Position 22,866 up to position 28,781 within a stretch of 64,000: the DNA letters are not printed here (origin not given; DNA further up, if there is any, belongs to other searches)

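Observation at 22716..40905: R-less, kinase-containing methylation-linked defence locus (HTH, MTase, S-like subunit, NERD/tandem-kinase/ATPase, 553-aa protein, 1871-aa nuclease/HerA-like ATPase)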

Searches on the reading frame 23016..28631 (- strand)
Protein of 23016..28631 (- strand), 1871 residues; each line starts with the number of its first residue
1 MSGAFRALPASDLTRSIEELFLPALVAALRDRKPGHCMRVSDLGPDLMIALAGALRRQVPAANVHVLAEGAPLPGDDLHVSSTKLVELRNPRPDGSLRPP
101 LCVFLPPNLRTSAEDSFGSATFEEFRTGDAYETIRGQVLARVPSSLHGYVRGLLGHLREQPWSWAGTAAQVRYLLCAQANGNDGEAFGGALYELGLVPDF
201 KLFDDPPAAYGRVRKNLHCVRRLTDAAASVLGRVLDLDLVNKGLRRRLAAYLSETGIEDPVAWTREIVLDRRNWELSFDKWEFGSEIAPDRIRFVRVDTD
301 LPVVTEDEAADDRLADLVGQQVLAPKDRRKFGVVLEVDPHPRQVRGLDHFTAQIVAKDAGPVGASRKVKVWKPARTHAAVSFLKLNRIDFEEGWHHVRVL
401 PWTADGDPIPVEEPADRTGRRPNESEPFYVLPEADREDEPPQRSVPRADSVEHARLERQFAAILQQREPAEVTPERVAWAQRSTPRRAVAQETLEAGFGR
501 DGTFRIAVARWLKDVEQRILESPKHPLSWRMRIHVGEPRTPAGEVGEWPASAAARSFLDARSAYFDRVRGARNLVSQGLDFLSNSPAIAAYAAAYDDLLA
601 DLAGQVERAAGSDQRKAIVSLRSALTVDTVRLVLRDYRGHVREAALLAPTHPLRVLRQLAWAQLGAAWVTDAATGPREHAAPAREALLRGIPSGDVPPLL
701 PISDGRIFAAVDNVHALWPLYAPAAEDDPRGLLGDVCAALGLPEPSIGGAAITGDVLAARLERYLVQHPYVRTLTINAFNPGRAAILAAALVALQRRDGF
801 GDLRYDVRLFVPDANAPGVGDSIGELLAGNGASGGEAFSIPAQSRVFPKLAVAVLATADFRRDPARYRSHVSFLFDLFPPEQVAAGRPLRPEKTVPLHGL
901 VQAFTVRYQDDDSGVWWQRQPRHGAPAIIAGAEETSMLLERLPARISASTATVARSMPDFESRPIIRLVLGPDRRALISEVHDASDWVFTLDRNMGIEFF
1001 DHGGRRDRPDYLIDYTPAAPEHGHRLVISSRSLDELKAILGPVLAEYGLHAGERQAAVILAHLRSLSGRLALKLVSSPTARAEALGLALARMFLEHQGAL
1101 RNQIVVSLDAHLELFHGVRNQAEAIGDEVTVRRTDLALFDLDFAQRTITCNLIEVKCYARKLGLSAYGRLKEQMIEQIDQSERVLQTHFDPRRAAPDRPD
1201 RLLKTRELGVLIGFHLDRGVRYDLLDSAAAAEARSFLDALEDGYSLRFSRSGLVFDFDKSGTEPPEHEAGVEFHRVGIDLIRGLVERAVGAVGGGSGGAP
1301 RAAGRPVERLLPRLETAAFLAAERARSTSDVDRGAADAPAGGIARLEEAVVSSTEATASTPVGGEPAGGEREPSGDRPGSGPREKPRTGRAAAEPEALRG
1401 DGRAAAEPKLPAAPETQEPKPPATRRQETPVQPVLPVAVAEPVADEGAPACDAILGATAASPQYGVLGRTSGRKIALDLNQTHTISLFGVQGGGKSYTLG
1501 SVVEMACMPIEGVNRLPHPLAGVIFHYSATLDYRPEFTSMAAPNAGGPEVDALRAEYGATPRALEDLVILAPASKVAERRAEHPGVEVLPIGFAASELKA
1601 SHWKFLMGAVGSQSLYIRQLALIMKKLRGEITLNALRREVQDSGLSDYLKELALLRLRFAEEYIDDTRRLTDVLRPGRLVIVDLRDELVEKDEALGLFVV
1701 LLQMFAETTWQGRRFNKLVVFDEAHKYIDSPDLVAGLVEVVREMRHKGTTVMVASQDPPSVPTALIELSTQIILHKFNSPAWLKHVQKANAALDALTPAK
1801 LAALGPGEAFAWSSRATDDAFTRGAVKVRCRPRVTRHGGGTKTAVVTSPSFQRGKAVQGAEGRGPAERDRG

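Call 5: search_protein_families(library=pfam, proteins=[window:23016-28631:-], max_evalue=0.01)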
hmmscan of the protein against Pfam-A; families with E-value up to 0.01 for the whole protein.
window:23016-28631:- (1871 aa): 0 families

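Call 6: search_protein_families(library=padloc, proteins=[window:23016-28631:-], max_evalue=0.01)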
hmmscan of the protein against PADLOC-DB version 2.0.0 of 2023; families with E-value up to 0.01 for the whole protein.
window:23016-28631:- (1871 aa): 4 families
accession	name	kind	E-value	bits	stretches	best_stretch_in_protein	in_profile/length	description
PDLC04140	mad8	-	2.5e-39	133.7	1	1469-1845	14-314/314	mads_8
PDLC04102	HerA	-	0.00084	15.8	1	1672-1809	460-604/654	-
PDLC04106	HerA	-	0.0016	15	0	1714-1792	509-596/667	-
PDLC02188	HerA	-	0.0064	13.4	0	1717-1789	429-507/578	-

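Call 7: search_protein_families(library=ncbifam, proteins=[window:23016-28631:-], max_evalue=0.01)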
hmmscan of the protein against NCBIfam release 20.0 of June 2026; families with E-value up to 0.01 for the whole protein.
window:23016-28631:- (1871 aa): 1 family
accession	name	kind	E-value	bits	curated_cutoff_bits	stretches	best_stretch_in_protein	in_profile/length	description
NF047742.1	antiphage_MADS8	equivalog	1.1e-61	208.2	175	1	35-239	1-200/200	methylation-associated defense system ATP-binding protein MAD8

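Call 24: search_solved_structures(query=window:23016-28631:-, max_evalue=1)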
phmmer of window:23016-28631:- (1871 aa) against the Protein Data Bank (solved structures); distinct sequences matched with E-value up to 1: 4.
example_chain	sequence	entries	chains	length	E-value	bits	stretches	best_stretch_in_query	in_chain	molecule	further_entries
8wet_A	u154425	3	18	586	0.0074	16.7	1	1676-1792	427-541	TdpA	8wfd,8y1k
11kk_A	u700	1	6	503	0.024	15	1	1697-1810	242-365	HerA like helicase YjgR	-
8wiv_A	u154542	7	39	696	0.16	12.2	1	1711-1789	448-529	Helicase HerA central domain-containing protein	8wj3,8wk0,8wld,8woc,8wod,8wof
3ks5_A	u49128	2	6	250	0.34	11.2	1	1504-1596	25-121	Glycerophosphoryl diester phosphodiesterase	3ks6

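Call 59: search_solved_structures(query=A2, max_evalue=1)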
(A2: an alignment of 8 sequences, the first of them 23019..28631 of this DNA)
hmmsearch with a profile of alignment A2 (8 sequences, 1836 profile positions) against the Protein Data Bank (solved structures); distinct sequences matched with E-value up to 1: 7.
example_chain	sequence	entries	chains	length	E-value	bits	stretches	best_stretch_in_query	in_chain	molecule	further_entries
8wet_A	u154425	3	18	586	0.00012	22.8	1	1699-1785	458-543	TdpA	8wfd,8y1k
4d2i_A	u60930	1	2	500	0.0048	17.5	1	1699-1802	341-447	HERA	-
11kk_A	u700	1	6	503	0.014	16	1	1708-1757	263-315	HerA like helicase YjgR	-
8xau_A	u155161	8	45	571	0.018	15.7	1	1709-1756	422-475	ATP-binding protein | HerA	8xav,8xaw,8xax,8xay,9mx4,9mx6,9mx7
8wiv_A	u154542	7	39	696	0.048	14.2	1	1709-1777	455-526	Helicase HerA central domain-containing protein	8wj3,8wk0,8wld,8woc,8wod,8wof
8j5q_D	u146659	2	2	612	0.19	12.3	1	1458-1512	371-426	Uncharacterized ABC transporter ATP-binding protein Rv1281c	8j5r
8j5s_D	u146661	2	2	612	0.19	12.3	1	1458-1512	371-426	Uncharacterized ABC transporter ATP-binding protein Rv1281c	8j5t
